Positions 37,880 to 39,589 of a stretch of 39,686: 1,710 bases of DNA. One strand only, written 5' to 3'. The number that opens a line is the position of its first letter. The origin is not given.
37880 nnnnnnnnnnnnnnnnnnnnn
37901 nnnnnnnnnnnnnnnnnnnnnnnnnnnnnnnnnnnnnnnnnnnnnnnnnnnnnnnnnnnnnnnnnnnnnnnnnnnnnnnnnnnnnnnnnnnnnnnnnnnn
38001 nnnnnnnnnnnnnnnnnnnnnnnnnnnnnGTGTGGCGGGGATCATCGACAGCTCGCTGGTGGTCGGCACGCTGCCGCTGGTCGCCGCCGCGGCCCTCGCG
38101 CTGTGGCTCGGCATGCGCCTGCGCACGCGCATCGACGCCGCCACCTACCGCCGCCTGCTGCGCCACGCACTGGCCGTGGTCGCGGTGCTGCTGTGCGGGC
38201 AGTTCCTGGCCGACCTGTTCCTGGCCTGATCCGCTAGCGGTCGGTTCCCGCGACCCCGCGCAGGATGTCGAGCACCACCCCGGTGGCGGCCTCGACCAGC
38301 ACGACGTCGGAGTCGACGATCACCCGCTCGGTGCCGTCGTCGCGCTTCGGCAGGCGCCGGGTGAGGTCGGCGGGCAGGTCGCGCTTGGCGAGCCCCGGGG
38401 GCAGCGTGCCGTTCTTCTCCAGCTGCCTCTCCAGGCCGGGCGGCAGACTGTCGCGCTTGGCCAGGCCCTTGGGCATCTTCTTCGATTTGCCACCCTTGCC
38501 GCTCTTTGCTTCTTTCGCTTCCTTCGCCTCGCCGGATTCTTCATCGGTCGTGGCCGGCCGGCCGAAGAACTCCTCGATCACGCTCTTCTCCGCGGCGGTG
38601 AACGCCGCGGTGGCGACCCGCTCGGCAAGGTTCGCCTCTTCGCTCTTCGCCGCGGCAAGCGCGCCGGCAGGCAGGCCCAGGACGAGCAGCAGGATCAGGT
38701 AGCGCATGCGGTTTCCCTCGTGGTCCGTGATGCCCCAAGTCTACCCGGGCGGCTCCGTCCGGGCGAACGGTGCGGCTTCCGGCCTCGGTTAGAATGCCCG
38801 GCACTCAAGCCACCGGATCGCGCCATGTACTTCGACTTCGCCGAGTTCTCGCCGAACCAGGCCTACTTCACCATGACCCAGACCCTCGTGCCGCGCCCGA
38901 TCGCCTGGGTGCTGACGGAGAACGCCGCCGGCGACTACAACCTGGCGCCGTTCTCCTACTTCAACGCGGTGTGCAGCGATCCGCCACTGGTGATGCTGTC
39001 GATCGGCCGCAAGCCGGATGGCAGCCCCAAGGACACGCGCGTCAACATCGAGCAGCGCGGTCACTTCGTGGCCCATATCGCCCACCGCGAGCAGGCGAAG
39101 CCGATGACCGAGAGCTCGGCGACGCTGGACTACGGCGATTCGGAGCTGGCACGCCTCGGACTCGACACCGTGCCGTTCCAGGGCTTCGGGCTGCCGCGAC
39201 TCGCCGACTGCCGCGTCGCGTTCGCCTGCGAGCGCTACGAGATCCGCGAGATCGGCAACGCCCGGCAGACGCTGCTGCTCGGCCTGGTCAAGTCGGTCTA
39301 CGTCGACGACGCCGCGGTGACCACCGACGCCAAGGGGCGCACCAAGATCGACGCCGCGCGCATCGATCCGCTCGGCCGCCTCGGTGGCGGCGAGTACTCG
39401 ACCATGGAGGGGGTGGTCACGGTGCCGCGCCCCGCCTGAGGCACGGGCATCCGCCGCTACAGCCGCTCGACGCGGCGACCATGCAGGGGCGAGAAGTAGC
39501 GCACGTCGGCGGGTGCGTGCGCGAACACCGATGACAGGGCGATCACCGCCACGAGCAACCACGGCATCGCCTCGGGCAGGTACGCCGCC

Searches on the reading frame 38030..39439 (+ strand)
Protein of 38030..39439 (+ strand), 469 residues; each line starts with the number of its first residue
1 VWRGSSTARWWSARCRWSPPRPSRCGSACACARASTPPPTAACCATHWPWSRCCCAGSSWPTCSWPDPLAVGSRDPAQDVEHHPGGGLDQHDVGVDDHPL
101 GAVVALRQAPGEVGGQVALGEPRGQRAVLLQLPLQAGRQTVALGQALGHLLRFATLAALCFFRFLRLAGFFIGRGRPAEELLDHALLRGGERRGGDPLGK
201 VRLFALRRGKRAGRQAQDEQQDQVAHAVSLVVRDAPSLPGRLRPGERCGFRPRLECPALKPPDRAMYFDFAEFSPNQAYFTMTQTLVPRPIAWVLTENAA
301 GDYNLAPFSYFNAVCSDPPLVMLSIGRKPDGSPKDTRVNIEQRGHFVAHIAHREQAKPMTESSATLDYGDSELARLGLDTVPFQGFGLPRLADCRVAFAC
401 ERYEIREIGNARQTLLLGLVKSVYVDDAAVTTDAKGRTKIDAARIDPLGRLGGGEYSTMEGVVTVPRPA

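Call 53: search_protein_families(library=pfam, proteins=[window:38030-39439:+])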
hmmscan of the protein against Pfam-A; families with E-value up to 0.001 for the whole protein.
window:38030-39439:+ (469 aa): 1 family
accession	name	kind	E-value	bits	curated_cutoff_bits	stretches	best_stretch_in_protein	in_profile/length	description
PF01613.24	Flavin_Reduct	-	9.6e-17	61.9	27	1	287-429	4-137/153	Flavin reductase like domain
